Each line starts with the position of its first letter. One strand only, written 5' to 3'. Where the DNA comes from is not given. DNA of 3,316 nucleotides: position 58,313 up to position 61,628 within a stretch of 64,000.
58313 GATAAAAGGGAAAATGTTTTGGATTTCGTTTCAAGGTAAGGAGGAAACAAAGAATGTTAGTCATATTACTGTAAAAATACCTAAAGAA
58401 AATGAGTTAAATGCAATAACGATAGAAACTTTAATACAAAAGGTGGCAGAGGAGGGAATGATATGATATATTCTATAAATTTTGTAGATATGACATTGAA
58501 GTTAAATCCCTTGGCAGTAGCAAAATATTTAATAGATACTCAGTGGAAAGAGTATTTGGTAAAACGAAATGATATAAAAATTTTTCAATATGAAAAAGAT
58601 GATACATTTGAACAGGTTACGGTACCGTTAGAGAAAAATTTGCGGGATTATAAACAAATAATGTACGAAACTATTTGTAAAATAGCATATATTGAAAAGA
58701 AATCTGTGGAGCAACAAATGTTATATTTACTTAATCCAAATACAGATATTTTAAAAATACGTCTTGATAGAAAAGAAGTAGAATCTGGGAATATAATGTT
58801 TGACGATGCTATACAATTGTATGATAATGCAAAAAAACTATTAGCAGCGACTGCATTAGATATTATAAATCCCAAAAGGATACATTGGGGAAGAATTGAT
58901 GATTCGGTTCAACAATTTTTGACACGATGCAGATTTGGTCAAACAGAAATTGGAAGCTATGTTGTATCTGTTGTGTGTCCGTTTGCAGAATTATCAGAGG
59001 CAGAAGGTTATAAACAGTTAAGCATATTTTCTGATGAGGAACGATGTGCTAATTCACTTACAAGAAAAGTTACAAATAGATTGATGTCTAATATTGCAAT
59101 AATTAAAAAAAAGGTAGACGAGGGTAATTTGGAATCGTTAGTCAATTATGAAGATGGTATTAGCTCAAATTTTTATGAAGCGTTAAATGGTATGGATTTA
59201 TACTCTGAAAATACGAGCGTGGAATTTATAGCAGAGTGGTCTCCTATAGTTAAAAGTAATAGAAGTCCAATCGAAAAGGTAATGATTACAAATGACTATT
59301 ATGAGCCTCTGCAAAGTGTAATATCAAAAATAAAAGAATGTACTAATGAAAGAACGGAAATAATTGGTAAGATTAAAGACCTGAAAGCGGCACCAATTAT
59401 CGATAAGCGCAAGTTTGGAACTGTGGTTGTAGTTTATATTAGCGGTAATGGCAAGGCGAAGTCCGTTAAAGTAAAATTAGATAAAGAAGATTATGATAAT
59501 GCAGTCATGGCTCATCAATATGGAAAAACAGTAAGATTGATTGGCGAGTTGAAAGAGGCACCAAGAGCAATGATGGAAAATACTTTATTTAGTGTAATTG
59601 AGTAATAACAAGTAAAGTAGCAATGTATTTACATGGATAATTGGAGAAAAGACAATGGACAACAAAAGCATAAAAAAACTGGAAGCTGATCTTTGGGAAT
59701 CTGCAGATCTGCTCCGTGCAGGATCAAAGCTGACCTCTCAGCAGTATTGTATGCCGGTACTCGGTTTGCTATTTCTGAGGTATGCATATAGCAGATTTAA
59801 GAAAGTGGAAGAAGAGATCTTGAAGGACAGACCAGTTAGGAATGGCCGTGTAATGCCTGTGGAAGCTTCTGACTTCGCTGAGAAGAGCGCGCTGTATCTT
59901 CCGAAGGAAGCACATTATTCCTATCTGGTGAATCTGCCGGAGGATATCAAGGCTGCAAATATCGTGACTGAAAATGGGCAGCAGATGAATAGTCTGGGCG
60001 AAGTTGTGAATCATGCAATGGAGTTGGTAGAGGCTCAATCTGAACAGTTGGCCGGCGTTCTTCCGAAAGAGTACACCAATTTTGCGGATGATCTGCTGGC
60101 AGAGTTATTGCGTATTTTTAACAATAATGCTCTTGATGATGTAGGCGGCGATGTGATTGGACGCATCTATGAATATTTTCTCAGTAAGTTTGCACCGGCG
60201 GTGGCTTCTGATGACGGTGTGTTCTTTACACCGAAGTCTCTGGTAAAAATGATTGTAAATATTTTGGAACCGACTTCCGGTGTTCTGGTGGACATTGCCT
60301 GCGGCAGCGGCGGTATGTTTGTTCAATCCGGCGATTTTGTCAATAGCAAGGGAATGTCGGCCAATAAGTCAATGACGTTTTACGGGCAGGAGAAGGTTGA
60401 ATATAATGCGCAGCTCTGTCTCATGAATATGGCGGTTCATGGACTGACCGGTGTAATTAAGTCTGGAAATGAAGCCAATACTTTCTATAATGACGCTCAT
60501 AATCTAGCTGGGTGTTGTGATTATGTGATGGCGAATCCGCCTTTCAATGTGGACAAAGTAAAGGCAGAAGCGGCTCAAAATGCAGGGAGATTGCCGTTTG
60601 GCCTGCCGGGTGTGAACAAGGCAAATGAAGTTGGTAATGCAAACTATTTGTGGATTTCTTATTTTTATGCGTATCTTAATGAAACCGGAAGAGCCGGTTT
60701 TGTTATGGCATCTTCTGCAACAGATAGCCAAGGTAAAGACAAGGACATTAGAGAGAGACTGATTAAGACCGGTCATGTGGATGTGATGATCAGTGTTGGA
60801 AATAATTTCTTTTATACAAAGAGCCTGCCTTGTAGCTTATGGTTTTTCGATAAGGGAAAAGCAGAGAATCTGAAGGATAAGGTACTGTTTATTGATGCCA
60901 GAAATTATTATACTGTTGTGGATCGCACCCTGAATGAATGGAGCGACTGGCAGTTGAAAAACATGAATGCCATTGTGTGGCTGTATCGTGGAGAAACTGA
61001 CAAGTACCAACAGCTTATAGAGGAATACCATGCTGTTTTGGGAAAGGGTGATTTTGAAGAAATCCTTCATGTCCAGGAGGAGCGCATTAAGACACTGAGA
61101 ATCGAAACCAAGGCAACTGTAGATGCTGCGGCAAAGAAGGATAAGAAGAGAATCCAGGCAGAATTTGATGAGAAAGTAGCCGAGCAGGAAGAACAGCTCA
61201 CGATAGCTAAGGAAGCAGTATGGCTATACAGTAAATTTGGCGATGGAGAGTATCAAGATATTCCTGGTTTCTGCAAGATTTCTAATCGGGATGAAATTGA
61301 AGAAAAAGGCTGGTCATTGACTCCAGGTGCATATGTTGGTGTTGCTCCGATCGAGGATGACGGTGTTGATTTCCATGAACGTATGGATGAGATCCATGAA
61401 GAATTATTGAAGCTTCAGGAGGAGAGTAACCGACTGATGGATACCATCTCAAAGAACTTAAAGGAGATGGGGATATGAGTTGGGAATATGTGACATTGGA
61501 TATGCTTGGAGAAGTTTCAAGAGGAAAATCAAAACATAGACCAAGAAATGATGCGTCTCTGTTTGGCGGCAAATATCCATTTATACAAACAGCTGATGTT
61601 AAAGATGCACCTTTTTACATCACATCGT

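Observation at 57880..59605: Two-gene unknown cassette (DUF4365-like + 380-aa orphan) at the edge of an AT-rich island, directly upstream of a type I R-M: candidate novel anti-phage defence system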

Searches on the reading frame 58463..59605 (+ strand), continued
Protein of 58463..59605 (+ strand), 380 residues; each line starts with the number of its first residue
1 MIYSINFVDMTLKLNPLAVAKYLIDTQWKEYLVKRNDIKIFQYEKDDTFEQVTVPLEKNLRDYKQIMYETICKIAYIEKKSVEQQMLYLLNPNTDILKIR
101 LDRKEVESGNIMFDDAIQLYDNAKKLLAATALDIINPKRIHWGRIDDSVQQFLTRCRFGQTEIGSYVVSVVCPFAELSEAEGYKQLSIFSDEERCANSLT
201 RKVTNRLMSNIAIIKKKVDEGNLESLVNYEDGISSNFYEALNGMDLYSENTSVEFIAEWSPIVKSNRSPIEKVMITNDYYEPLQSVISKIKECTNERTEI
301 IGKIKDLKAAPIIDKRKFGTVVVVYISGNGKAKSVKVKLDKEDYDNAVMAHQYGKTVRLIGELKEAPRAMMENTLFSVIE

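Call 76: search_protein_families(library=padloc, proteins=[L001:17364-18137:+, L001:14193-17330:+, L071:398-955:+, L071:955-2157:+, L072:4432-4959:+, L072:4962-6107:+], max_evalue=0.001)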
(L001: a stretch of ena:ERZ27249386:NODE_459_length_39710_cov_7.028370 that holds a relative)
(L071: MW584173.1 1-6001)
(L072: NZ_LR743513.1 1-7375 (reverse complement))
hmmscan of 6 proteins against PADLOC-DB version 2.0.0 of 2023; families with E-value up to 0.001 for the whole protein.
L001:17364-18137:+ (258 aa): 0 families

L001:14193-17330:+ (1046 aa): 8 families
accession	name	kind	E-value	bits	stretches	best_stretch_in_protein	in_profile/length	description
PDLC03040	REase_I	-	3.8e-154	513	1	5-1016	5-998/1029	Type I restriction enzyme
PDLC03044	REase_I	-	4.8e-74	248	1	70-718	61-711/1034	Type I restriction enzyme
PDLC03041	REase_I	-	4.3e-73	244.8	2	235-729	282-766/1099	Type I restriction enzyme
PDLC03048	REase_I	-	2.8e-43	146.2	1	115-844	86-825/976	Type I restriction enzyme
PDLC03046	REase_I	-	2.5e-16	56.8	1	623-793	656-831/1025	Type I restriction enzyme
PDLC03045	REase_I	-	5.4e-16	55.7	1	287-682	280-670/995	Type I restriction enzyme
PDLC03659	mREase_IV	-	0.00016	17.7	0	317-465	266-407/945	Type IV methyl-directed restriction enzyme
PDLC03043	REase_I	-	0.00056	17.1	1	145-258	147-266/313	Type I restriction enzyme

L071:398-955:+ (186 aa): 25 families
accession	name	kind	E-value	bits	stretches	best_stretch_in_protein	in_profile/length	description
PDLC04291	PDC-M02A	-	2.4e-63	211.2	1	10-177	6-173/176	-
PDLC04282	PDC-M02A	-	3.7e-49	164.8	1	5-177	7-178/182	-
PDLC04280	PDC-M02A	-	9.6e-48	160.2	1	11-178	12-179/182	-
PDLC04297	PDC-M02A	-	5.3e-38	128.4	1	18-177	5-162/165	-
PDLC04278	PDC-M02A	-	1.4e-36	124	1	17-177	6-164/167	-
PDLC04276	PDC-M02A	-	3.9e-27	93.1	1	13-177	18-181/184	-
PDLC04277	PDC-M02A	-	3.9e-25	86.8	1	23-172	11-161/169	-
PDLC04290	PDC-M02A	-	1.1e-24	85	1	18-174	6-163/170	-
PDLC04274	PDC-M02A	-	2.4e-24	84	1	8-178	17-184/186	-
PDLC04292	PDC-M02A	-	7.3e-22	76.1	1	24-174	11-163/169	-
PDLC04286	PDC-M02A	-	1.2e-20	72.2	1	18-169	8-150/167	-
PDLC04287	PDC-M02A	-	1.4e-18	65.3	1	14-174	4-169/182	-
PDLC04284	PDC-M02A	-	6.9e-18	62.9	1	26-170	31-176/188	-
PDLC04293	PDC-M02A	-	9.5e-17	59.4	1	62-174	14-120/127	-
PDLC04289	PDC-M02A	-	1.1e-16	58.9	1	19-162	8-145/171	-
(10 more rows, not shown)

L071:955-2157:+ (401 aa): 34 families (the best 25 are shown)
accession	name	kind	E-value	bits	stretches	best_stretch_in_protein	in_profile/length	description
PDLC04308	PDC-M02B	-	2.9e-133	442.3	1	2-371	16-386/391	-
PDLC04298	PDC-M02B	-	3e-62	208.7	1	2-366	14-374/380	-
PDLC04334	PDC-M02B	-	2e-53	179.6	1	72-386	3-336/345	-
PDLC04335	PDC-M02B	-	6.7e-52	174.5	1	2-353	6-347/364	-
PDLC04311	PDC-M02B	-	1.4e-50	170.3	1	4-354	10-360/384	-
PDLC04304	PDC-M02B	-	3e-41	139.7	1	3-352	15-365/383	-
PDLC04303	PDC-M02B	-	5.7e-39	132.2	1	2-352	14-368/383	-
PDLC04310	PDC-M02B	-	1e-37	127.8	1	4-371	8-370/394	-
PDLC04301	PDC-M02B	-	4e-37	126.1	1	2-363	11-374/378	-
PDLC04330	PDC-M02B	-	5.1e-36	122.3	1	2-357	12-360/375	-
PDLC04329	PDC-M02B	-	8.6e-36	121.4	1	2-354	7-361/377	-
PDLC04323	PDC-M02B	-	3.4e-34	116.1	1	2-355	13-361/374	-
PDLC04307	PDC-M02B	-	5.2e-34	115.9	1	6-351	15-353/373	-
PDLC04317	PDC-M02B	-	3.1e-32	109.8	1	4-357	17-359/396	-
PDLC04333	PDC-M02B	-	1.8e-31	107.3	1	5-365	16-376/379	-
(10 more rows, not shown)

L072:4432-4959:+ (176 aa): 25 families
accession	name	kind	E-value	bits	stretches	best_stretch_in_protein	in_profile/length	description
PDLC04278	PDC-M02A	-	7.8e-58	193.1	1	12-174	4-165/167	-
PDLC04297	PDC-M02A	-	1.7e-56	188.6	1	12-174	2-163/165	-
PDLC04291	PDC-M02A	-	2.5e-40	136.3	1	13-174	12-174/176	-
PDLC04282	PDC-M02A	-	5.8e-38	128.3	1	7-173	12-178/182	-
PDLC04277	PDC-M02A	-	9.1e-36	121.4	1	14-173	5-166/169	-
PDLC04275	PDC-M02A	-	6.6e-35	118.6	1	16-174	8-165/172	-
PDLC04287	PDC-M02A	-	5.5e-34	115.5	1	18-174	11-173/182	-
PDLC04276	PDC-M02A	-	1.9e-33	113.7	1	13-174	21-182/184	-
PDLC04292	PDC-M02A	-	1.4e-32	111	1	15-174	5-167/169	-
PDLC04290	PDC-M02A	-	1.4e-31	107.5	1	14-173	5-166/170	-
PDLC04274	PDC-M02A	-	5.2e-30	102.4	1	11-173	23-183/186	-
PDLC04273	PDC-M02A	-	3.6e-29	100.1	1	12-171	5-164/172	-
PDLC04280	PDC-M02A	-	1.7e-27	94.3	1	14-172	18-177/182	-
PDLC04284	PDC-M02A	-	2.4e-27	93.7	1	15-169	23-179/188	-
PDLC04289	PDC-M02A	-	2e-23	80.8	1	15-168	7-155/171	-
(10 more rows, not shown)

L072:4962-6107:+ (382 aa): 39 families (the best 25 are shown)
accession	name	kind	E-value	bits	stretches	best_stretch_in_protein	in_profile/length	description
PDLC04298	PDC-M02B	-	4.4e-131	435.3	1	1-380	1-377/380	-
PDLC04304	PDC-M02B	-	2.2e-94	314.6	1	1-377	1-380/383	-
PDLC04303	PDC-M02B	-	2e-85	285.1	1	1-374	1-380/383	-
PDLC04330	PDC-M02B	-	1.9e-82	275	1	10-378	8-370/375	-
PDLC04335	PDC-M02B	-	3.5e-66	221.5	1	13-369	5-353/364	-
PDLC04323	PDC-M02B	-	2e-64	215.6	1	12-375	11-370/374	-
PDLC04311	PDC-M02B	-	3.9e-61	205.1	1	14-375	8-371/384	-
PDLC04308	PDC-M02B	-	2.9e-59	198.7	1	11-371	13-375/391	-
PDLC04307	PDC-M02B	-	1.3e-57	193.6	1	21-361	18-352/373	-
PDLC04310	PDC-M02B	-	3.9e-48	162.1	1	22-372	14-365/394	-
PDLC04329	PDC-M02B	-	1.2e-46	157.1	1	14-369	7-366/377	-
PDLC04321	PDC-M02B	-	2.6e-46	156.4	1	15-372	15-378/383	-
PDLC04301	PDC-M02B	-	1.7e-45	153.7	1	13-374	10-374/378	-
PDLC04317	PDC-M02B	-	8.5e-45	151.2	1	13-374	14-365/396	-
PDLC04306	PDC-M02B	-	9e-45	151.3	1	104-375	5-271/279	-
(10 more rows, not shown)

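Call 83: search_protein_families(library=pfam, proteins=[L020:8877-9638:+, L020:7892-8806:+, L066:5250-6413:+, L066:6872-8153:+, L066:3629-5257:+, L013:7759-9108:+, L034:8158-9846:-], max_evalue=0.001)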
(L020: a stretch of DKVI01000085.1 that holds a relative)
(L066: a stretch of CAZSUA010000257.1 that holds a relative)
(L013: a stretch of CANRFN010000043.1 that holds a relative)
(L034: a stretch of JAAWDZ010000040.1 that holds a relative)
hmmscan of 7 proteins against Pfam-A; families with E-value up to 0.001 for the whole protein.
L020:8877-9638:+ (254 aa): 1 family
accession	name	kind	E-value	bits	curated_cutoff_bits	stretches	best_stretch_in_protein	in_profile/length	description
PF08713.17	DNA_alkylation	-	5e-08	33.3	21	1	11-151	4-150/213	DNA alkylation repair enzyme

L020:7892-8806:+ (305 aa): 1 family
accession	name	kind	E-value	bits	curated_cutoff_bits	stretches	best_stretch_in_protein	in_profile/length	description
PF08867.16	FRG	-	3.9e-21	76.2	25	1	38-126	2-89/94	FRG domain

L066:5250-6413:+ (388 aa): 2 families
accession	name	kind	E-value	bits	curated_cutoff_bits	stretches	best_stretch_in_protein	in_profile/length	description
PF06250.17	YhcG_C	-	1.3e-62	210.8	32.5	1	217-372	2-157/157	YhcG PDDEXK nuclease domain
PF17761.7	DUF1016_N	-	2.2e-39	135.2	32.8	1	59-195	1-137/137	DUF1016 N-terminal domain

L066:6872-8153:+ (427 aa): 1 family
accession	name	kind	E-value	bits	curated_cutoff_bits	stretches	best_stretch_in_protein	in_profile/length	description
PF13310.11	Virulence_RhuM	-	3.3e-52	177.7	33.7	1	311-426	1-114/252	Virulence protein RhuM family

L066:3629-5257:+ (543 aa): 4 families
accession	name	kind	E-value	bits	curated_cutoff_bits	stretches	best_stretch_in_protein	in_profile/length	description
PF02384.22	N6_Mtase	-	1.5e-105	353.4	20.4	1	179-503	2-311/311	N-6 DNA Methylase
PF12161.14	HsdM_N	-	2.5e-27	96.6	24.5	1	39-166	2-134/135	HsdM N-terminal domain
PF05175.20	MTS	-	0.00031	20.8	23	1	213-309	21-110/170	Methyltransferase small domain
PF01170.24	UPF0020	-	0.0007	19.8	22.3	0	225-309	31-133/197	RMKL-like, methyltransferase domain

L013:7759-9108:+ (450 aa): 11 families
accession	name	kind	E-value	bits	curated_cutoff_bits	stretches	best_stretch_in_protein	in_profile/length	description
PF05958.17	tRNA_U5-meth_tr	-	8.1e-18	65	23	1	253-445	151-354/357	tRNA (Uracil-5-)-methyltransferase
PF13847.12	Methyltransf_31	-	4.7e-09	36.5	27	1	305-367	8-72/145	Methyltransferase domain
PF13649.12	Methyltransf_25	-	2.8e-08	34.8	27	1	305-362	2-59/97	Methyltransferase domain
PF09445.16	Methyltransf_15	-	6.2e-08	32.8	22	1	303-385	3-85/165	RNA cap guanine-N2 methyltransferase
PF03602.21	Cons_hypoth95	-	2.8e-07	30.8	24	1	303-383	44-125/182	Conserved hypothetical protein 95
PF02475.24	TRM5-TYW2_MTfase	-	1.2e-06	29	28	1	301-365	37-103/164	TRM5/TYW2 methyltransferase domain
PF08241.18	Methyltransf_11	-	3.9e-06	27.9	21.2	1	306-361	2-54/95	Methyltransferase domain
PF05175.20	MTS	-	4e-05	23.8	23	1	304-380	35-107/170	Methyltransferase small domain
PF01938.26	TRAM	-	4.4e-05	23.7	21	1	4-47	3-49/61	TRAM domain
PF01170.24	UPF0020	-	0.00019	21.6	22.3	1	322-380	76-130/197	RMKL-like, methyltransferase domain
PF01135.25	PCMT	-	0.00046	20.5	20.3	1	289-359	62-134/210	Protein-L-isoaspartate(D-aspartate) O-methyltransferase (PCMT)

L034:8158-9846:- (563 aa): 3 families
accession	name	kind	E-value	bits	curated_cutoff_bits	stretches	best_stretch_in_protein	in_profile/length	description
PF09818.15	ABC_ATPase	-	6.6e-123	409.7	23.2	1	173-434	3-264/283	P-loop domain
PF20446.3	ABC_N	-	5.1e-45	153.7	26.5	1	5-167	2-161/162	ATPase of the ABC class N-terminal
PF21117.3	MRB1590_C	-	4.9e-24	85.4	27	1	466-563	1-98/102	MRB1590 C-terminal domain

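Call 87: find_related_loci(query=A5, collection=viral_contigs, flank=6000)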
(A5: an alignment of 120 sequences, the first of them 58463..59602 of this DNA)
Query A5 (380 aa) in viral_contigs; peptide patterns used: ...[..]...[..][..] (x = any residue, [..] = any of these).
62 stretches matched a pattern; 40 encode a relative of the query (tblastn E <= 1e-3); 40 distinct loci.
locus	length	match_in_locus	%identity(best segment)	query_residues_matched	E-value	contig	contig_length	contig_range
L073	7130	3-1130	62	3-379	6e-157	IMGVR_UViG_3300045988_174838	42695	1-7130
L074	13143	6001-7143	58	1-379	7e-151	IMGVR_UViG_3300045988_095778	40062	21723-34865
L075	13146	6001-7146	55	1-380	5e-145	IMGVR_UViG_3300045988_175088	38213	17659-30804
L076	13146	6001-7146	55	1-380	2e-144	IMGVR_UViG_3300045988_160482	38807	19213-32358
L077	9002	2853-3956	52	1-368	4e-136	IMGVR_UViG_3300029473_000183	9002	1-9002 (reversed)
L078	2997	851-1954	52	1-368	8e-142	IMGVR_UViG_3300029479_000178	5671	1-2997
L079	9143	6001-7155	38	1-378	8e-85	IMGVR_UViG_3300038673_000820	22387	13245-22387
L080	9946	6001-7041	29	17-369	2e-34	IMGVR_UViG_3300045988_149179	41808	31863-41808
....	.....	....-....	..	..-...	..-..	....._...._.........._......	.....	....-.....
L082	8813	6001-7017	29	27-368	2e-32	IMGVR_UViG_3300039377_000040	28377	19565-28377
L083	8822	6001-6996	29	27-361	4e-32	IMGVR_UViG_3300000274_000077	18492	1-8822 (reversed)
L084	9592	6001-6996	29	27-361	4e-32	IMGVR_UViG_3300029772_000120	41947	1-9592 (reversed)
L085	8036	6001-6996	29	27-361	4e-32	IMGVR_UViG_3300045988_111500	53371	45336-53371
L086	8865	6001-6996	29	27-361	4e-32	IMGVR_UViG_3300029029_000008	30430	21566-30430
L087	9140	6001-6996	29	27-361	3e-31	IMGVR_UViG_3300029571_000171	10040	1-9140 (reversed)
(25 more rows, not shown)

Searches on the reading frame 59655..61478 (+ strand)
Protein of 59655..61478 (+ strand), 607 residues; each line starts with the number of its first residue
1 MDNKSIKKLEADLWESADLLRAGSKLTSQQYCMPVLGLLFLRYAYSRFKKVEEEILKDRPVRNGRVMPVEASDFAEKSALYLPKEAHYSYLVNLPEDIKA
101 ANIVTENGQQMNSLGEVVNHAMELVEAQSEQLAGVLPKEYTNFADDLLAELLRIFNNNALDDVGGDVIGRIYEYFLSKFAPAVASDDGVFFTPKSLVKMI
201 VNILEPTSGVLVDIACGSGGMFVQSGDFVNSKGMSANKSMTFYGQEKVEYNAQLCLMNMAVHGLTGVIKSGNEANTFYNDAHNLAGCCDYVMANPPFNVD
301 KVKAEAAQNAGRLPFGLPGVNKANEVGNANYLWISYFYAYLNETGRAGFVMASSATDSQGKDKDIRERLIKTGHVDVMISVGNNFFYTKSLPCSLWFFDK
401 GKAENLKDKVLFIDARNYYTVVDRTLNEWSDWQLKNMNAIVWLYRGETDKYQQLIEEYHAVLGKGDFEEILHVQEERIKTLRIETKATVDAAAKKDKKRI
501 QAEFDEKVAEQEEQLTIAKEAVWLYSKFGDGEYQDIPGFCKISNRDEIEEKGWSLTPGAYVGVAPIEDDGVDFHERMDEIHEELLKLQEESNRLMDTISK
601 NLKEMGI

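Call 3: search_protein_families(library=pfam, proteins=[window:59655-61478:+], max_evalue=1)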
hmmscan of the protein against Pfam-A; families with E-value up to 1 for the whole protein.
window:59655-61478:+ (607 aa): 4 families
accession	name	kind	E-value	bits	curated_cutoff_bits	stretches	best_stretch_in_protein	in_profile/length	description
PF02384.22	N6_Mtase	-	2.7e-72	244.1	20.4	2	165-451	3-281/311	N-6 DNA Methylase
PF12161.14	HsdM_N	-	2.1e-13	51.5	24.5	1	9-147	1-127/135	HsdM N-terminal domain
PF07669.17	Eco57I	-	0.0084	16.7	25.3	1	283-384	70-169/171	Eco57I restriction-modification methylase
PF05175.20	MTS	-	0.088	12.9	23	1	200-304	23-115/170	Methyltransferase small domain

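Call 4: search_protein_families(library=padloc, proteins=[window:59655-61478:+], max_evalue=1)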
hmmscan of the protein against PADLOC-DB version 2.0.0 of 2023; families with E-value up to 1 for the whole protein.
window:59655-61478:+ (607 aa): 26 families (the best 25 are shown)
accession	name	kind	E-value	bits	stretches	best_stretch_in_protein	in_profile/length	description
PDLC03035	MTase_I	-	1.5e-279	927.1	2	5-471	6-460/653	Type I methyltransferase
PDLC03019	MTase_I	-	8.2e-81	270.6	2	8-447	7-425/932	Type I methyltransferase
PDLC03240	MTase_II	-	2.5e-63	212.6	2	9-442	8-429/511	Type II methyltransferase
PDLC03031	MTase_I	-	3.8e-44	149.1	1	6-419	5-432/834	Type I methyltransferase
PDLC03022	MTase_I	-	2.4e-38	130.1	1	7-424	4-427/857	Type I methyltransferase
PDLC03026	MTase_I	-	4.4e-38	129.6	1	11-511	8-466/487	Type I methyltransferase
PDLC03027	MTase_I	-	3.6e-34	116.4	2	92-420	53-386/810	Type I methyltransferase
PDLC03021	MTase_I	-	6e-32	109.1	1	164-452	142-423/491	Type I methyltransferase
PDLC03032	MTase_I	-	1.4e-30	104.1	1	8-417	7-385/1001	Type I methyltransferase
PDLC03033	MTase_I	-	1.6e-28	98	2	139-446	154-463/541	Type I methyltransferase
PDLC03029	MTase_I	-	1.3e-27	94.6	1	146-501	133-511/661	Type I methyltransferase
PDLC03039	MTase_I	-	4e-27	92.7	1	7-436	5-413/708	Type I methyltransferase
PDLC04134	mad2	-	5.2e-27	92.8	1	7-419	139-463/492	mads_2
PDLC03028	MTase_I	-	1.2e-26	91.1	1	3-445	723-1163/1236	Type I methyltransferase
PDLC03038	MTase_I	-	3.3e-26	89.4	1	6-420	6-400/896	Type I methyltransferase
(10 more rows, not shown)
